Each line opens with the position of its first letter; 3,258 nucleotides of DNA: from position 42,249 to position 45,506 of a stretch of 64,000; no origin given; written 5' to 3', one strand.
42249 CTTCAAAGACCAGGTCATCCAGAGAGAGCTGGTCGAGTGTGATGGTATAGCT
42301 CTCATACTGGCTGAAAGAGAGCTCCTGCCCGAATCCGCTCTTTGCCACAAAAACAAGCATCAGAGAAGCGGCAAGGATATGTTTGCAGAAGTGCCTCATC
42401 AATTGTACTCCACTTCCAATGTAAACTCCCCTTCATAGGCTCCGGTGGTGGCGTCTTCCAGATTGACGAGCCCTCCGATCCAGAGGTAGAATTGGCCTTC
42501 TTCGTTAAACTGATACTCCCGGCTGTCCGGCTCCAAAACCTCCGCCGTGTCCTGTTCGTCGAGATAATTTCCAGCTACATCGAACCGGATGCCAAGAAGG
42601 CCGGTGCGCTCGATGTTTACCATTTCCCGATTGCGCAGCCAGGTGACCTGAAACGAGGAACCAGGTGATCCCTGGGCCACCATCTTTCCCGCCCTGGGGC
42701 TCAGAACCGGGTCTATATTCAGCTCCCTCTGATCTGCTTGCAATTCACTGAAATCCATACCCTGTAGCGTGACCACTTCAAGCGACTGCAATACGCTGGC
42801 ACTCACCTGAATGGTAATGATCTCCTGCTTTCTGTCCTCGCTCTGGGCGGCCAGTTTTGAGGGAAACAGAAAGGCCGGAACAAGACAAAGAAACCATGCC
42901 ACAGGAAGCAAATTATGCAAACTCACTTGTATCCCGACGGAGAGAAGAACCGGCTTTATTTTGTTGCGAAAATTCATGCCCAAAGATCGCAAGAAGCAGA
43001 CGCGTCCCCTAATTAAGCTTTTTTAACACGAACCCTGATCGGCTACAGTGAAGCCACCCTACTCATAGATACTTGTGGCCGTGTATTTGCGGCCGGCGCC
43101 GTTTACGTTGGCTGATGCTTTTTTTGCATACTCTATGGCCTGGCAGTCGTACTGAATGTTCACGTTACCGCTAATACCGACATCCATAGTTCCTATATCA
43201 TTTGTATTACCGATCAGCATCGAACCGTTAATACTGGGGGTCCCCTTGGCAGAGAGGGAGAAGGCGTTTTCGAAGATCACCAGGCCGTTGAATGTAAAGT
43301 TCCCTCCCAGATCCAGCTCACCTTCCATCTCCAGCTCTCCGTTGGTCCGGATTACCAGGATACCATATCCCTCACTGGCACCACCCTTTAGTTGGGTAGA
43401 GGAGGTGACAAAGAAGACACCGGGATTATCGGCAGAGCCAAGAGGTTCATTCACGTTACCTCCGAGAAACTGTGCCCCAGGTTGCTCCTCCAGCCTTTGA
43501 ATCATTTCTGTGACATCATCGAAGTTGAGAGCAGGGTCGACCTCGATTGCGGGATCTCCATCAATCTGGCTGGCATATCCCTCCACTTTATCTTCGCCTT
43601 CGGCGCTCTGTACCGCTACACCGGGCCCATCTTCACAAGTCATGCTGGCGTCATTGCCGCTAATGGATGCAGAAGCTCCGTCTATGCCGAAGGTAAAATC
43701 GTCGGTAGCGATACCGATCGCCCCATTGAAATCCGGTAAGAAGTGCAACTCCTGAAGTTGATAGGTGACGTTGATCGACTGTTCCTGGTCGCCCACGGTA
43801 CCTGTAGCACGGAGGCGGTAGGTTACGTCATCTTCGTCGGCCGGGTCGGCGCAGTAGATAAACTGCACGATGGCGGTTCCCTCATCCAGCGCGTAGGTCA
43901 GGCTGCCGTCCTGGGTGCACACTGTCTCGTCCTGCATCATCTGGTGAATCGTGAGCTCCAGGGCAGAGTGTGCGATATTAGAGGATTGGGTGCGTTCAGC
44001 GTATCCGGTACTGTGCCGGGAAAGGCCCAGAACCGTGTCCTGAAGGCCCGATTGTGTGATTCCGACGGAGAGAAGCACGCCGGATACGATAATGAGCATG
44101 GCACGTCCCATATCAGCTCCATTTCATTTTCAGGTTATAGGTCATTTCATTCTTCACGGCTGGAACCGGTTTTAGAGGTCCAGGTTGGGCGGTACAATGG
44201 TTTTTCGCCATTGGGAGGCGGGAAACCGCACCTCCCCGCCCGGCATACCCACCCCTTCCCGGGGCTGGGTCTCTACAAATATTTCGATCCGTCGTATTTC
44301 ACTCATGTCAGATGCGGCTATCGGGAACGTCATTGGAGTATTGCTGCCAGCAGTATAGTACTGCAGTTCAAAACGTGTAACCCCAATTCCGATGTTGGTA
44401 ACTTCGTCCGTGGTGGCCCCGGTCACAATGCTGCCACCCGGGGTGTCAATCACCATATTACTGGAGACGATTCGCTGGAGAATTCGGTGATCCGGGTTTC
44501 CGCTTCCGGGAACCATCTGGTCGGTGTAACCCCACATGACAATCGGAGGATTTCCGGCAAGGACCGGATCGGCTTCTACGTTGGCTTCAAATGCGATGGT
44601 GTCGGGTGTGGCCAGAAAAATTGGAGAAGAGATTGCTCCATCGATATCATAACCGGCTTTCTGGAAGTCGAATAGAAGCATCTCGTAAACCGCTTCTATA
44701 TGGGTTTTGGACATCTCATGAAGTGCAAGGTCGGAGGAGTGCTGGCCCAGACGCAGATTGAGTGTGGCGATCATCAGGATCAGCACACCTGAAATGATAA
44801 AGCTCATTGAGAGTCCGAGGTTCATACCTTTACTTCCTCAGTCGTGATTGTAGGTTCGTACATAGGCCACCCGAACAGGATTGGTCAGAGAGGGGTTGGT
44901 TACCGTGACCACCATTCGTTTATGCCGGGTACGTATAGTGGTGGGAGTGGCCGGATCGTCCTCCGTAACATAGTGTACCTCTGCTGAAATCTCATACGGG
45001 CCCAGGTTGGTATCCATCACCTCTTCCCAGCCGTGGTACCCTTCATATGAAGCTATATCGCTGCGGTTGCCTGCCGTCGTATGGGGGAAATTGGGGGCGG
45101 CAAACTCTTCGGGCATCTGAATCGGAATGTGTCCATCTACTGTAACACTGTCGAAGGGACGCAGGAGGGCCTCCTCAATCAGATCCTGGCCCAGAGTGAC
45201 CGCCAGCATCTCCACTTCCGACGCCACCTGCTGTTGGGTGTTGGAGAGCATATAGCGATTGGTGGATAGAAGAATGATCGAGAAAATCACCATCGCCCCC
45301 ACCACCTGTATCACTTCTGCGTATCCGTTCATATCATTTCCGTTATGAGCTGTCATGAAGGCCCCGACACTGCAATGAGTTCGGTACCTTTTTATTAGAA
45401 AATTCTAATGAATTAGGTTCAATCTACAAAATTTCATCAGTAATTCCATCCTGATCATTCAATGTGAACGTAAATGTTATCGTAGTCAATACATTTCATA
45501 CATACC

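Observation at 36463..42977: Chaperone-usher-like pathway built on five DUF4402/spore-coat-U-like subunits in a T9SS-bearing lineage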

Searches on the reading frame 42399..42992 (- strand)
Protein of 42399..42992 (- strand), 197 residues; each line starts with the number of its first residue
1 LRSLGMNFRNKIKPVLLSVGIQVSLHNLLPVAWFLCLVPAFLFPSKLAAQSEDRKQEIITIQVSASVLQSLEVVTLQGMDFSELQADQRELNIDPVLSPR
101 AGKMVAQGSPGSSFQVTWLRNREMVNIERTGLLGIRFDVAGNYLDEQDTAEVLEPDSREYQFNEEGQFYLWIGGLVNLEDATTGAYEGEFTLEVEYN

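Call 3: search_protein_families(library=pfam, proteins=[window:42399-42992:-], max_evalue=1)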
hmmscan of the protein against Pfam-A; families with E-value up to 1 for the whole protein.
window:42399-42992:- (197 aa): 1 family
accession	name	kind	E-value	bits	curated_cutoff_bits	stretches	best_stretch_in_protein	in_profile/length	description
PF14352.11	DUF4402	-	0.075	14.1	25.2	1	99-196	44-129/129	Domain of unknown function (DUF4402)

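Call 4: search_protein_families(library=ncbifam, proteins=[window:42399-42992:-], max_evalue=1)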
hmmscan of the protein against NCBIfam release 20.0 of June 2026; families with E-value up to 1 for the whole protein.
window:42399-42992:- (197 aa): 0 families

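Call 38: search_protein_families(library=pfam, alignment_id=A4, max_evalue=0.01)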
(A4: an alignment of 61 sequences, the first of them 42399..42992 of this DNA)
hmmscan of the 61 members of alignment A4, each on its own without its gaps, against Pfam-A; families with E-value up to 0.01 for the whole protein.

A. member 1, window:42399-42992:- (197 aa): 0 families

B. families by the number of members that match (of 61 scanned): 2 families
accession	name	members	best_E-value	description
PF14352.11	DUF4402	60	1.9e-09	Domain of unknown function (DUF4402)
PF19076.6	CshA_repeat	1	0.0027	Surface adhesin CshA repetitive domain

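Call 39: search_solved_structures(query=A4, max_evalue=10, show_alignments=2)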
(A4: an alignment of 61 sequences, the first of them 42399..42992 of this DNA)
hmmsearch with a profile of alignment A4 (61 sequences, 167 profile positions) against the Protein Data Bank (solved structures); distinct sequences matched with E-value up to 10: 0.

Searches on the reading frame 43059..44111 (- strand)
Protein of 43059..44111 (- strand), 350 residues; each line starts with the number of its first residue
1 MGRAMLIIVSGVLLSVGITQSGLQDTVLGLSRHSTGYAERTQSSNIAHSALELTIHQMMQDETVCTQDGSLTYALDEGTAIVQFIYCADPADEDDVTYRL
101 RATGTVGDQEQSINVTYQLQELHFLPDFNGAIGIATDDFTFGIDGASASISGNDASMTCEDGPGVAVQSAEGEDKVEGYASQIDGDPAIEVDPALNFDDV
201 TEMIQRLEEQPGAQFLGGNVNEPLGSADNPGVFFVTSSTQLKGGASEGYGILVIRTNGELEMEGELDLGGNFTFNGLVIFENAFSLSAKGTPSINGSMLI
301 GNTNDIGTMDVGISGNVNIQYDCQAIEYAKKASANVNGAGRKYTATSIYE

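Call 3: search_protein_families(library=pfam, proteins=[window:43059-44111:-], max_evalue=1)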
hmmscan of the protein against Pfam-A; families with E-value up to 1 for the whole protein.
window:43059-44111:- (350 aa): 0 families

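Call 4: search_protein_families(library=ncbifam, proteins=[window:43059-44111:-], max_evalue=1)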
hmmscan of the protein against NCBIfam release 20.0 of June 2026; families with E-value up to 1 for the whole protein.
window:43059-44111:- (350 aa): 0 families

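Call 61: search_protein_families(library=pfam, alignment_id=A7, max_evalue=0.01)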
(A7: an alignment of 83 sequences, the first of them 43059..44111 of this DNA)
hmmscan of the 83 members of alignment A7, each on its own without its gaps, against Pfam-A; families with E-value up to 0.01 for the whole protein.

A. member 1, window:43059-44111:- (350 aa): 0 families

B. families by the number of members that match (of 83 scanned): 2 families
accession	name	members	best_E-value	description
PF16241.10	DUF4900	5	3.6e-11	Domain of unknown function (DUF4900)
PF09637.15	Med18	1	0.0024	Med18 protein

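Call 97: search_protein_families(library=ncbifam, alignment_id=A7, max_evalue=0.01)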
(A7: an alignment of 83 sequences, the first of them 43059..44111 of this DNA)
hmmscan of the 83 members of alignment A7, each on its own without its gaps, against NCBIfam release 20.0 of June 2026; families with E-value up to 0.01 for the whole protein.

A. member 1, window:43059-44111:- (350 aa): 0 families

B. families by the number of members that match (of 83 scanned): 6 families
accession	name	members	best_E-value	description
NF038304.1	EPS_HpsC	1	0.00022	hormogonium polysaccharide secretion pseudopilin HpsC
NF051856.1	PsicseEpim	1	0.00067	D-psicose 3-epimerase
NF046066.1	BioflmMtrxTasA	1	0.00099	biofilm matrix protein TasA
NF007402.0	PRK09934.1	1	0.0018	fimbria assembly protein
TIGR02523.1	type_IV_pilV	1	0.0042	type IV pilus modification protein PilV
NF009897.0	PRK13357.1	1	0.0098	branched-chain amino acid aminotransferase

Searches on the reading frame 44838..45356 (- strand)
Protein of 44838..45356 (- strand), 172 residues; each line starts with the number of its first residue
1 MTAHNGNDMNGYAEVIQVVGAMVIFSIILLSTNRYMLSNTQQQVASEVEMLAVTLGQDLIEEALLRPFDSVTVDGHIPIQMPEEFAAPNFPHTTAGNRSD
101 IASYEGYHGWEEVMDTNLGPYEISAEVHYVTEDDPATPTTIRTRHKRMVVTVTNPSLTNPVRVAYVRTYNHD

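Call 3: search_protein_families(library=pfam, proteins=[window:44838-45356:-], max_evalue=1)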
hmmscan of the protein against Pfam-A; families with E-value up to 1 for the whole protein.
window:44838-45356:- (172 aa): 0 families

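Call 4: search_protein_families(library=ncbifam, proteins=[window:44838-45356:-], max_evalue=1)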
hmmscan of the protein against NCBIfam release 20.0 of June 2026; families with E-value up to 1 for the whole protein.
window:44838-45356:- (172 aa): 1 family
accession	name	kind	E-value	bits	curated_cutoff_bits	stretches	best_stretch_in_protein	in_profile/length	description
TIGR01938.1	nqrC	equivalog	0.11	12.1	144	1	12-45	4-37/251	NADH:ubiquinone reductase (Na(+)-transporting) subunit C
